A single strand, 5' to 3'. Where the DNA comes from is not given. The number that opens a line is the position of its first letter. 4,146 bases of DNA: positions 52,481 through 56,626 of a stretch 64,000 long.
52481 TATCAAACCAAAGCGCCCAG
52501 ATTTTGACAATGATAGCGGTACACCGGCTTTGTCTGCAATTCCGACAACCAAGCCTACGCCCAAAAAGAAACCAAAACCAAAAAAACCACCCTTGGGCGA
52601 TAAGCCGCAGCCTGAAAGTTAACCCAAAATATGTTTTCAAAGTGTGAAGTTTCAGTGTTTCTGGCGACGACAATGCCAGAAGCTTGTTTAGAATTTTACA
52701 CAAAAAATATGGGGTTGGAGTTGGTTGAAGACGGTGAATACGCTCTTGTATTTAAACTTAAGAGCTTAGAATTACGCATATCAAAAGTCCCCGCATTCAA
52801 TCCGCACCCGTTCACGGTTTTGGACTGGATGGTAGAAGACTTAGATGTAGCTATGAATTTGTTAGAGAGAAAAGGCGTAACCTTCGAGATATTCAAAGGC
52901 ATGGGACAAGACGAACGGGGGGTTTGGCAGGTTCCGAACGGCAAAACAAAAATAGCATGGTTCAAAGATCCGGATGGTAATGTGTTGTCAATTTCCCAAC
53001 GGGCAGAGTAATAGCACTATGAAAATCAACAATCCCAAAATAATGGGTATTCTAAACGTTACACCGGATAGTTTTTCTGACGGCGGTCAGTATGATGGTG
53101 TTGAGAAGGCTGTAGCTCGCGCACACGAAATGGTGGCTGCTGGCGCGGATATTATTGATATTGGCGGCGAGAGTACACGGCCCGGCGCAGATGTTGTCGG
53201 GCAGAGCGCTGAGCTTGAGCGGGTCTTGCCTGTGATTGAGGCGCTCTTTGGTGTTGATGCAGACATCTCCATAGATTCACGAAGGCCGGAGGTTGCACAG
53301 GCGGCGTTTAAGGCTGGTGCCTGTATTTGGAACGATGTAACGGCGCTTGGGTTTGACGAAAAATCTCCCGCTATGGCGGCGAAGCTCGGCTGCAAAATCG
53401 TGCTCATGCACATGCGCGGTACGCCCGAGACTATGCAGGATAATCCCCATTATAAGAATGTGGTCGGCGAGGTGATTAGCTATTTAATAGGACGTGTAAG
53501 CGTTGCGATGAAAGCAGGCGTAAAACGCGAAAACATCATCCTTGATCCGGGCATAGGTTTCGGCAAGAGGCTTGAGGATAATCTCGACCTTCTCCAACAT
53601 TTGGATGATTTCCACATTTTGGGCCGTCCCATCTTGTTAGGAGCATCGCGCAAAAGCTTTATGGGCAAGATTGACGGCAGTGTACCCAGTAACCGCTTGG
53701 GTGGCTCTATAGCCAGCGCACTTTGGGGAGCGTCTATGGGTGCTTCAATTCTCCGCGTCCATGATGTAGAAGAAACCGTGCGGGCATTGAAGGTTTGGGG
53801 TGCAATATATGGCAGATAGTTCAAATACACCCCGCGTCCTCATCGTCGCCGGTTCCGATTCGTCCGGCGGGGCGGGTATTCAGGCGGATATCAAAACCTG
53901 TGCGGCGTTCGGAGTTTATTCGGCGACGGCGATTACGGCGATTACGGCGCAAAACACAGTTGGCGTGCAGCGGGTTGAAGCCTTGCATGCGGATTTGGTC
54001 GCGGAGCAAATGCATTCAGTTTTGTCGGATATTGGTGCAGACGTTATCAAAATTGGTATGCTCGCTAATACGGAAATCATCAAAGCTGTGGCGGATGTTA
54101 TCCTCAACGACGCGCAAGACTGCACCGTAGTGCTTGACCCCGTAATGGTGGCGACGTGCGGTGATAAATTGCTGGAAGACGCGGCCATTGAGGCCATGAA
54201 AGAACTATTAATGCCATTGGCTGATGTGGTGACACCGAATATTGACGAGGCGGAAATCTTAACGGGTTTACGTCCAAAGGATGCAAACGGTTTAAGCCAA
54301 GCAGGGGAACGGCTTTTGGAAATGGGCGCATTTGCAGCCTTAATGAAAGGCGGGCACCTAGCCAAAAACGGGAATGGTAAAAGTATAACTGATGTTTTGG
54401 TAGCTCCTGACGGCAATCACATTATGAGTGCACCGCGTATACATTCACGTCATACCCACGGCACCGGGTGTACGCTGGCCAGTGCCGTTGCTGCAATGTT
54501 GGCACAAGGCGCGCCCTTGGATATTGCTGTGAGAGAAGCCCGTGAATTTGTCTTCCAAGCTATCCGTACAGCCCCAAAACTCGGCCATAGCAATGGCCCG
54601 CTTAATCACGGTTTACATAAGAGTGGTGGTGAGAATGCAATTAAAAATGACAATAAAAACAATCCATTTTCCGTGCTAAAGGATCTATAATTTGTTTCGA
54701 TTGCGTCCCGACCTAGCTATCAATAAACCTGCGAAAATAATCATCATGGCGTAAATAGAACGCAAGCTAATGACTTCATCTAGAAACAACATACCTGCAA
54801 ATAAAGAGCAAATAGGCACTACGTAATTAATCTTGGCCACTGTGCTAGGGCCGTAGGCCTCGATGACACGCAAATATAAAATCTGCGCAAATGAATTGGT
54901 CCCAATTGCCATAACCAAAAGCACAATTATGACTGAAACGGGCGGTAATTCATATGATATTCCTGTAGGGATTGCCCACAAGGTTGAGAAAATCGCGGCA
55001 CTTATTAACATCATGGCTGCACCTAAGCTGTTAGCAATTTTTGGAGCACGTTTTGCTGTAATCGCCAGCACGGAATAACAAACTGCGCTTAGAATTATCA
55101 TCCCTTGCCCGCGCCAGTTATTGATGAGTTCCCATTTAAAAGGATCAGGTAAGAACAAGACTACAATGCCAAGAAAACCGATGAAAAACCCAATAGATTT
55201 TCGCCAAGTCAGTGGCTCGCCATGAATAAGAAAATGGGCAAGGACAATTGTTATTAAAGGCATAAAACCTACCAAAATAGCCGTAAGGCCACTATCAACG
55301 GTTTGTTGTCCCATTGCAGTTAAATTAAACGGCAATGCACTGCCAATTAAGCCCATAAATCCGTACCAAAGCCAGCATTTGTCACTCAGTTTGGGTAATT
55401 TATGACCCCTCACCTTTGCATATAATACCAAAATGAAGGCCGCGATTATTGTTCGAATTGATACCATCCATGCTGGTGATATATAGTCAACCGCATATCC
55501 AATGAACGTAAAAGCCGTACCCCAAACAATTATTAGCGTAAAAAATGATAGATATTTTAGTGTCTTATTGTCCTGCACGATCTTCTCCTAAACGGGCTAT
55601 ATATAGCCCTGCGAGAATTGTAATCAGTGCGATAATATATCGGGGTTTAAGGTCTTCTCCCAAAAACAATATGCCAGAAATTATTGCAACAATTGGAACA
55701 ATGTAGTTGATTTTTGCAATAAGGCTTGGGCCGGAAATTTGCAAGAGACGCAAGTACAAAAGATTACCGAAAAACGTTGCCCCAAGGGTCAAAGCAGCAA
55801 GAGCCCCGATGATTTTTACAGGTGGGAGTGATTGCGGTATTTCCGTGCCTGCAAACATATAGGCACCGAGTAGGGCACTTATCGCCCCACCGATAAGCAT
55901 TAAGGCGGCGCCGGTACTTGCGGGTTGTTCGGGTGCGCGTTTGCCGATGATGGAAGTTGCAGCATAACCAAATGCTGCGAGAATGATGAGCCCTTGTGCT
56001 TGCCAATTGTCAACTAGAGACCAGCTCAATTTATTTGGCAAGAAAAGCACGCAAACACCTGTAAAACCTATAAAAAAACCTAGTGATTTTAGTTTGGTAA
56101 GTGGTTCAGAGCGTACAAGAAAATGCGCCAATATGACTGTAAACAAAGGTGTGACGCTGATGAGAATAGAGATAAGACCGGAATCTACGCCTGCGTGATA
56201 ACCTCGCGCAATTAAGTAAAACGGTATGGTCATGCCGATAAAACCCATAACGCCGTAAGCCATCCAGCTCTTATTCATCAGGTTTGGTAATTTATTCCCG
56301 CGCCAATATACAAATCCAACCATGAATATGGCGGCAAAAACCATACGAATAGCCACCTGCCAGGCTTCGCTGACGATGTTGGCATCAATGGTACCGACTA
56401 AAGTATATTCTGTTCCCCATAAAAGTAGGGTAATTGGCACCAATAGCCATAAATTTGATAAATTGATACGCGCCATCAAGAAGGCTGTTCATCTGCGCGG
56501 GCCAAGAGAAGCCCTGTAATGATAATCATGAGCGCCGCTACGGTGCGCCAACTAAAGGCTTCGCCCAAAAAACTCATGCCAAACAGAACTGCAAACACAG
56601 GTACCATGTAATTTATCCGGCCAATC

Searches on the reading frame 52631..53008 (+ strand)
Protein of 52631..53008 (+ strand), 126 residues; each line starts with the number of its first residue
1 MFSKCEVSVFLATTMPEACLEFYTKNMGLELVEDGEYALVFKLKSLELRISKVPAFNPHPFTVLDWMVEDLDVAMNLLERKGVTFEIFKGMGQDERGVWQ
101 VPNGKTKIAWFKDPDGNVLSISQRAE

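Call 37: search_protein_families(library=pfam, proteins=[window:52631-53008:+], max_evalue=0.001)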
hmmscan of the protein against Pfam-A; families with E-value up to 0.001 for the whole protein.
window:52631-53008:+ (126 aa): 1 family
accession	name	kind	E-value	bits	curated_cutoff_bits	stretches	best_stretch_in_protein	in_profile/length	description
PF00903.31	Glyoxalase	-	2.2e-06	28.5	20.6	1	9-119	5-119/121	Glyoxalase/Bleomycin resistance protein/Dioxygenase superfamily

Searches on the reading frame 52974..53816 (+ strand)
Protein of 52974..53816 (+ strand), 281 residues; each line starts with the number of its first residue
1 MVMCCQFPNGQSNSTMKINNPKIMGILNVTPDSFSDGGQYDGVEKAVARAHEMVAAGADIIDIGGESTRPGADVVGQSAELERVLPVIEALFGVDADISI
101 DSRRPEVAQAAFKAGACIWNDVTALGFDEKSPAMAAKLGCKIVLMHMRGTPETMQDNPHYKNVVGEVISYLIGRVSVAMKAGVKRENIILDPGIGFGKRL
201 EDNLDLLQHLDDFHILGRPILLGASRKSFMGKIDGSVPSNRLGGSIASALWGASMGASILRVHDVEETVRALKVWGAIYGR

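Call 37: search_protein_families(library=pfam, proteins=[window:52974-53816:+], max_evalue=0.001)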
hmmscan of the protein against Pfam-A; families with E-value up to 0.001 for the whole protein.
window:52974-53816:+ (281 aa): 1 family
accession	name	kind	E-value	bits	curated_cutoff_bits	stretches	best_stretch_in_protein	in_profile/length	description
PF00809.28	Pterin_bind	-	3.9e-83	279.3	25.5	1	24-263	1-244/244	Pterin binding enzyme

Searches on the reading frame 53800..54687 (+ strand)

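Call 37: search_protein_families(library=pfam, proteins=[window:53800-54687:+], max_evalue=0.001)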
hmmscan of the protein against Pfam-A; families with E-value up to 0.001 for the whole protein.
window:53800-54687:+ (296 aa): 3 families
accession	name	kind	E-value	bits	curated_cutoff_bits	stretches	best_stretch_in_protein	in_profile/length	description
PF08543.17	Phos_pyr_kin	-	3.7e-89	298.7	27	1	20-269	1-246/246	Phosphomethylpyrimidine kinase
PF00294.29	PfkB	-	2.5e-08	34.1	25.8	1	100-247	146-282/302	pfkB family carbohydrate kinase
PF01256.23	Carb_kinase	-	6.4e-06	26.2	27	1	13-244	1-210/242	NAD(P)H-hydrate dehydratase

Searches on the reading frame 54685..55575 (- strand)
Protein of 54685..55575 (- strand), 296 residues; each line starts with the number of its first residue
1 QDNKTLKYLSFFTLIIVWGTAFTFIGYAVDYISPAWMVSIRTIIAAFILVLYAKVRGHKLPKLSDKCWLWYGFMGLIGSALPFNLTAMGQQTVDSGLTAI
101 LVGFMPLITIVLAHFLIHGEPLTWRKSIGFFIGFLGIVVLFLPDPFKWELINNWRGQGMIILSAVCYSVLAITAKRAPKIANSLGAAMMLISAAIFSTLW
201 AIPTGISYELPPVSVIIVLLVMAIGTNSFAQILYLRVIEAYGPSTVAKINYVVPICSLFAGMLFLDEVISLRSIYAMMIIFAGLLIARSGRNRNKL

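Call 37: search_protein_families(library=pfam, proteins=[window:54685-55575:-], max_evalue=0.001)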
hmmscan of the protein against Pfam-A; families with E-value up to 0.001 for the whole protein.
window:54685-55575:- (296 aa): 1 family
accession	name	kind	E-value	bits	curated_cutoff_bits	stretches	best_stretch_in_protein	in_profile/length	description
PF00892.27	EamA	-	1.2e-34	119.9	28.2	2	8-141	4-134/135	EamA-like transporter family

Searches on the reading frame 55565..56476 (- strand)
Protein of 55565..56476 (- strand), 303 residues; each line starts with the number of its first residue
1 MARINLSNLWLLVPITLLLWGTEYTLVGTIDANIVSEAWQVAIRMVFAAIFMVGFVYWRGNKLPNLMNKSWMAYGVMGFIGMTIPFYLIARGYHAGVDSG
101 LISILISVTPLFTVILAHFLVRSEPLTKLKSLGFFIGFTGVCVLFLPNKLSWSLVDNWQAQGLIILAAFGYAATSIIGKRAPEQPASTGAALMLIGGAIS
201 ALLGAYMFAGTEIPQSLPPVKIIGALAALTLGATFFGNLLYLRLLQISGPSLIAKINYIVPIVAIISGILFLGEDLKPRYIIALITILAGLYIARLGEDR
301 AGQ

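Call 37: search_protein_families(library=pfam, proteins=[window:55565-56476:-], max_evalue=0.001)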
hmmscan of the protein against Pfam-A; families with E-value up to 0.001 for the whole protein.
window:55565-56476:- (303 aa): 1 family
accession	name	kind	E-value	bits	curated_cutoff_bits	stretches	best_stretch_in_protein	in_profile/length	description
PF00892.27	EamA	-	2.5e-28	99.5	28.2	2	163-294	6-133/135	EamA-like transporter family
